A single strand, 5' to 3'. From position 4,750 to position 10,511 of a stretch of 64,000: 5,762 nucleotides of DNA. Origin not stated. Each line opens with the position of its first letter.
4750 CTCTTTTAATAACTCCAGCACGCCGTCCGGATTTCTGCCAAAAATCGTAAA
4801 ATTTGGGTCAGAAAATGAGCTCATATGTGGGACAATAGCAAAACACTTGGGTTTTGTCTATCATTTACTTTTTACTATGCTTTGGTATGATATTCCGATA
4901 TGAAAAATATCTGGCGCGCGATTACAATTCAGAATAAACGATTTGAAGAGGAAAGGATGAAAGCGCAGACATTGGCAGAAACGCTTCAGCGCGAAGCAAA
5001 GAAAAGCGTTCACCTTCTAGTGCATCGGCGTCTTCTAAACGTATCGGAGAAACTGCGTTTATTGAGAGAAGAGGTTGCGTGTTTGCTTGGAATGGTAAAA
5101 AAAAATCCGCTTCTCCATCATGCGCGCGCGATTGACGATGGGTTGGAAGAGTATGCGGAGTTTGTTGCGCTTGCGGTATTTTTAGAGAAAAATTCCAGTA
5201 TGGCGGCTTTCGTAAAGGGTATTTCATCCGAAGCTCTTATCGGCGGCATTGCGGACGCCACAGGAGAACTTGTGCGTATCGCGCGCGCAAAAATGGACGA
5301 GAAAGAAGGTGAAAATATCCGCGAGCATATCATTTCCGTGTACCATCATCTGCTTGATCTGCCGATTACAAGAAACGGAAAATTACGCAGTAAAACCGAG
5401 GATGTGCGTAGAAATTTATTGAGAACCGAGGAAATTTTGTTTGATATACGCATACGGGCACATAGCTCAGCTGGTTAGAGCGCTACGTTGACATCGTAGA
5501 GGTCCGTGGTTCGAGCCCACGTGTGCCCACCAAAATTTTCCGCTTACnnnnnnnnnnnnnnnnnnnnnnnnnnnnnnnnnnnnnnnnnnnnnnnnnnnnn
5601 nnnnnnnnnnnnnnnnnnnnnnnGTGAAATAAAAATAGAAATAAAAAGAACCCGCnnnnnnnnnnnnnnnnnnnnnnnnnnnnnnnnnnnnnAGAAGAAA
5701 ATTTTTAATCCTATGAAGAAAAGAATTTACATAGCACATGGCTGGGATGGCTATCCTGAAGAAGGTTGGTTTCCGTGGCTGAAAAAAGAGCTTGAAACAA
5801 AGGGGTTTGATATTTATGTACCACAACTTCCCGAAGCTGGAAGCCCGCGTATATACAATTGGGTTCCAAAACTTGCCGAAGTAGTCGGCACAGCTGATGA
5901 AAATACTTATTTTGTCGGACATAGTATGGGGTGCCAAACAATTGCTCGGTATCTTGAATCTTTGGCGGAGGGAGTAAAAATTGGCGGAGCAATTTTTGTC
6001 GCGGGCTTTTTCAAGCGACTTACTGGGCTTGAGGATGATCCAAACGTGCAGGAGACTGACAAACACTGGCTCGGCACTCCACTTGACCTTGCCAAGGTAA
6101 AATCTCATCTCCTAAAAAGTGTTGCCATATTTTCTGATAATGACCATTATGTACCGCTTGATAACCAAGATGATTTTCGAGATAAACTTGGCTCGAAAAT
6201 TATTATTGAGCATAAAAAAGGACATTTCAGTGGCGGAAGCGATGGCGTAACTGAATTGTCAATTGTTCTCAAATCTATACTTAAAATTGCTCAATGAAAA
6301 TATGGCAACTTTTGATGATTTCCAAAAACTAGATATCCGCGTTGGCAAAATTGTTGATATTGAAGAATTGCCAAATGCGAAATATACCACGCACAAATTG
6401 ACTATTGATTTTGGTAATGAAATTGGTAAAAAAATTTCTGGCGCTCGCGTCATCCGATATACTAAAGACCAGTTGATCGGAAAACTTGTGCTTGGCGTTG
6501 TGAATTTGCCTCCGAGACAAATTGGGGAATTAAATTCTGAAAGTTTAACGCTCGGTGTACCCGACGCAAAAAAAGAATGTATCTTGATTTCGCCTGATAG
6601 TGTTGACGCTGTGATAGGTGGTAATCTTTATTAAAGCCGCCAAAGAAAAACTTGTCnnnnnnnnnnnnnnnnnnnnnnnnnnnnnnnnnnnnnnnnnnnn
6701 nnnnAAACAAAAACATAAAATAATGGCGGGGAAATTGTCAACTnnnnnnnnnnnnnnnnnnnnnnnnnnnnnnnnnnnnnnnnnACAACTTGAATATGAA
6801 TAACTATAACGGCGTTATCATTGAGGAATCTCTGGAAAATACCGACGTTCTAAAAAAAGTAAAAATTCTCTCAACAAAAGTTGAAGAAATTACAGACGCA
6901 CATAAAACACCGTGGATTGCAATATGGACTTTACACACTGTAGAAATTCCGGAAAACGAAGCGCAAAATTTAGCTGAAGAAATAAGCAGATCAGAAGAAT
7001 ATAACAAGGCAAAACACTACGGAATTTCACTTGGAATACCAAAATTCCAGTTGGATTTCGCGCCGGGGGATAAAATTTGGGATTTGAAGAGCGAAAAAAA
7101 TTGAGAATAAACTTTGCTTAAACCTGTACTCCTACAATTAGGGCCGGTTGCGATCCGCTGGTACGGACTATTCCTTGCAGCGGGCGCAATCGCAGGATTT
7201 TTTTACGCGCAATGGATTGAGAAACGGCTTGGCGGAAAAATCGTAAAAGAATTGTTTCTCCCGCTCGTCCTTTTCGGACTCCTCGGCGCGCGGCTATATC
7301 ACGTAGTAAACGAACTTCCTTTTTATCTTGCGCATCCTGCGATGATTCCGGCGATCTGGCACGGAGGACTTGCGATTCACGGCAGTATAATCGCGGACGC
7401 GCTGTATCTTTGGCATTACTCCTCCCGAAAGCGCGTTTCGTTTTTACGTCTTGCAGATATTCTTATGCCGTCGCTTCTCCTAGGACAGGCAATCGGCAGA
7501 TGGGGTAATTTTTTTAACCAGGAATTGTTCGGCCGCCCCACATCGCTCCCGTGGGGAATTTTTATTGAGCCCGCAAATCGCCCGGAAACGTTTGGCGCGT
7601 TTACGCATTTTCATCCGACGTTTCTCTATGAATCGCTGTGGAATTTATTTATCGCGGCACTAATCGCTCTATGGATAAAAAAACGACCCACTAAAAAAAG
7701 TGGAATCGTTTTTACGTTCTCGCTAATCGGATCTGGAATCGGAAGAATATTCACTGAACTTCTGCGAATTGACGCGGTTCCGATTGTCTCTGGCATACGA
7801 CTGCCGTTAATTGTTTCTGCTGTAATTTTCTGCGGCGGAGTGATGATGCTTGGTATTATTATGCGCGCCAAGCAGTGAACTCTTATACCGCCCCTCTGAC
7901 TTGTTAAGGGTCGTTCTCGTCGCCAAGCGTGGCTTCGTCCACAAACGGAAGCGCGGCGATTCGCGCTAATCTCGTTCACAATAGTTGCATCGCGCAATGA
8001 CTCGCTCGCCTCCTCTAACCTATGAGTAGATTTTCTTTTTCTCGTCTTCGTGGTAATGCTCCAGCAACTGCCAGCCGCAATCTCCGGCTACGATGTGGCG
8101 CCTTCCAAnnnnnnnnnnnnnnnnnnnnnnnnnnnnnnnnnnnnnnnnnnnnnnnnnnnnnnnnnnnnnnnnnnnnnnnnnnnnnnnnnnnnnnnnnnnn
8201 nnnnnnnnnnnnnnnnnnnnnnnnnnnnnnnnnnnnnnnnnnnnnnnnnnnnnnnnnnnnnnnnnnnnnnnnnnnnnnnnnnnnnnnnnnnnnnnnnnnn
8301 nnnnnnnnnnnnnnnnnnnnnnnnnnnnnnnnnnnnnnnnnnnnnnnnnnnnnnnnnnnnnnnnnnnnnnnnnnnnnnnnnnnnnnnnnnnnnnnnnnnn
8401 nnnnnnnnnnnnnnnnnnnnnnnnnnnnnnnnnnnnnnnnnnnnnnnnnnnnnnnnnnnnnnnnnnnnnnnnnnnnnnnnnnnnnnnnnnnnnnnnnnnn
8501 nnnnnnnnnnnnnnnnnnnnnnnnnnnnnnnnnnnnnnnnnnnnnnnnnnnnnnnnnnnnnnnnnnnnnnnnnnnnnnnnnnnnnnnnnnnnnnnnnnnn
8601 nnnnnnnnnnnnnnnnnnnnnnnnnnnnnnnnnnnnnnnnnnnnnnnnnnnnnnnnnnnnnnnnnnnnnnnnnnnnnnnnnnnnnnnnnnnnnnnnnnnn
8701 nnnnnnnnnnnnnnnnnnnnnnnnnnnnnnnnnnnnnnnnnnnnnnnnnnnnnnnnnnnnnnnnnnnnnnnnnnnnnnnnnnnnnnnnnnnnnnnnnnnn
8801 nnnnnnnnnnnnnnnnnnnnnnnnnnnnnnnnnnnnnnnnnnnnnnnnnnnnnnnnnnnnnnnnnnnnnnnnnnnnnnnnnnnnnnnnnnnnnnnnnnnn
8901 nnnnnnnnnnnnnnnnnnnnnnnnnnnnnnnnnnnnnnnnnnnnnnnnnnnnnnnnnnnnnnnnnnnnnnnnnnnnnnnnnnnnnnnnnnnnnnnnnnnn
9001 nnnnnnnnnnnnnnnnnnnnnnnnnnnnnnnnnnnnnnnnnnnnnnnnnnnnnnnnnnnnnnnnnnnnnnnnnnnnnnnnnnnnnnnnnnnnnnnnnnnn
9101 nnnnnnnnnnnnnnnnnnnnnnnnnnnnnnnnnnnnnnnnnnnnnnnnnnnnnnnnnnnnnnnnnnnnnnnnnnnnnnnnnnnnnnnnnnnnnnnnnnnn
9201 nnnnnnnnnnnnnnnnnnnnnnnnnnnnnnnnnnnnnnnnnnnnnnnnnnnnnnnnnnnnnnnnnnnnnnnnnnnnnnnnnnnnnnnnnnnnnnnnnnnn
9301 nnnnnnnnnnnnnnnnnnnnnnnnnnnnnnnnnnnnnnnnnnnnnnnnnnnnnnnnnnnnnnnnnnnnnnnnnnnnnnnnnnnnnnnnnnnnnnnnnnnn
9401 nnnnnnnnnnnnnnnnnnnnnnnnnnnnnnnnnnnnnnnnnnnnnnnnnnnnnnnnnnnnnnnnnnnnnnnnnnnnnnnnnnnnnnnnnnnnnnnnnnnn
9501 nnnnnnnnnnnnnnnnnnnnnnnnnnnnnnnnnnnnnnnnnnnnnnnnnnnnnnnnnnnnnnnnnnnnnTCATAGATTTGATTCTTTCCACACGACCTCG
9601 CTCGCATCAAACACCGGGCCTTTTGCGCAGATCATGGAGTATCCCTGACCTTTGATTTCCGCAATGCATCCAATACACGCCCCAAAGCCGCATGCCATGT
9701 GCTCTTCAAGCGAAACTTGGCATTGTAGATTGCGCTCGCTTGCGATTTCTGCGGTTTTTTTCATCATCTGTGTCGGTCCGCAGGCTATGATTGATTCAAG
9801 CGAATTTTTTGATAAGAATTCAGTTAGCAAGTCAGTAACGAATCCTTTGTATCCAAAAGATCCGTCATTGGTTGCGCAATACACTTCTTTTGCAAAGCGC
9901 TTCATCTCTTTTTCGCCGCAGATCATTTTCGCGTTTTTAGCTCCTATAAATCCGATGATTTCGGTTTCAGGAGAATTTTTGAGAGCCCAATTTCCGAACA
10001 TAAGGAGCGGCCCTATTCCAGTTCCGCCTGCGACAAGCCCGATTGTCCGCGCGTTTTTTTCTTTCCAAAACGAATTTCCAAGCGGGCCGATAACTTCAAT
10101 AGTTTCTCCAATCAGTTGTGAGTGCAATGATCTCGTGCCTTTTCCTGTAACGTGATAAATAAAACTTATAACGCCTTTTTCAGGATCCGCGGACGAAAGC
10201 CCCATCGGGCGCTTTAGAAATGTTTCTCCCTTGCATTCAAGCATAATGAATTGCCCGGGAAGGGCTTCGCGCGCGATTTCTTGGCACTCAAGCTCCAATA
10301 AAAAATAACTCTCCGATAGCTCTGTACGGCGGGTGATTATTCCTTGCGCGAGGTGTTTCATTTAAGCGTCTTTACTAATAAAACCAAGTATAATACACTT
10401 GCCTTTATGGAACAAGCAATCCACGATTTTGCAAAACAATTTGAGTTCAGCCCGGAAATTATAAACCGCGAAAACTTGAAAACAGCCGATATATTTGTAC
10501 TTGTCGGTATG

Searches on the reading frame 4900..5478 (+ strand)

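Call 104: search_protein_families(library=pfam, proteins=[window:4900-5478:+], max_evalue=0.001)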
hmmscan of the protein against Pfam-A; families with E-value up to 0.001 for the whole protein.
window:4900-5478:+ (192 aa): 1 family
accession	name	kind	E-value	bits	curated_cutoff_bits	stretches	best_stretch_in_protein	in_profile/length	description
PF01997.21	Translin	-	1.8e-11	44.8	25.9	1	4-186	9-204/205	Translin family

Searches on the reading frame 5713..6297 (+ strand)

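Call 104: search_protein_families(library=pfam, proteins=[window:5713-6297:+], max_evalue=0.001)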
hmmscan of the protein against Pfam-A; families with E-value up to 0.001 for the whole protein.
window:5713-6297:+ (194 aa): 3 families
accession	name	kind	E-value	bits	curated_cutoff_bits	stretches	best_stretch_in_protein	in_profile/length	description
PF06821.19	Ser_hydrolase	-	5.3e-21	75.7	22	1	5-173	1-155/172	Serine hydrolase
PF12697.13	Abhydrolase_6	-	2.6e-06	28.7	26.3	1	7-105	3-94/217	Alpha/beta hydrolase family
PF00561.26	Abhydrolase_1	-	5.7e-06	26.6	25.8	0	62-117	68-114/245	alpha/beta hydrolase fold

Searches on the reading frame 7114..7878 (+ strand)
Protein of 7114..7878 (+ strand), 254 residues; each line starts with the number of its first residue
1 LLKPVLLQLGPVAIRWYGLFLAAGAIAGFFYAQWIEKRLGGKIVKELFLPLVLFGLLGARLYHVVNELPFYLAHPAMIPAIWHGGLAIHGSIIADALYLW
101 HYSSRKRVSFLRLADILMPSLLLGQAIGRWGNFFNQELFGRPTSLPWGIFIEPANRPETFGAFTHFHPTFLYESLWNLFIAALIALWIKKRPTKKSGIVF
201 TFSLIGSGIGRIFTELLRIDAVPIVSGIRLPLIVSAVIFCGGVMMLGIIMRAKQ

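Call 39: search_protein_families(library=pfam, proteins=[window:7114-7878:+], max_evalue=0.0001)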
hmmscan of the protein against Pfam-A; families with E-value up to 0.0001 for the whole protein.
window:7114-7878:+ (254 aa): 1 family
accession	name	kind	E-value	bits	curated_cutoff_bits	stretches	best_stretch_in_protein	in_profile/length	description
PF01790.23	LGT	-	2.5e-67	227.2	24.9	1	4-246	1-238/240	Prolipoprotein diacylglyceryl transferase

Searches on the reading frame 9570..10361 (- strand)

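Call 39: search_protein_families(library=pfam, proteins=[window:9570-10361:-], max_evalue=0.0001)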
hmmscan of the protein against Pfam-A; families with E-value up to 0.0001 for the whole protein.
window:9570-10361:- (263 aa): 3 families
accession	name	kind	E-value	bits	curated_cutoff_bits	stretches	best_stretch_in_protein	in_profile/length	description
PF10418.14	DHODB_Fe-S_bind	-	5.9e-12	45.6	23.9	1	219-256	1-40/41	Iron-sulfur cluster binding domain of dihydroorotate dehydrogenase B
PF00175.26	NAD_binding_1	-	3.1e-10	41.1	22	1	109-204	1-108/109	Oxidoreductase NAD-binding domain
PF00970.30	FAD_binding_6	-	4.7e-05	24.1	21.1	1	9-97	4-97/99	Oxidoreductase FAD-binding domain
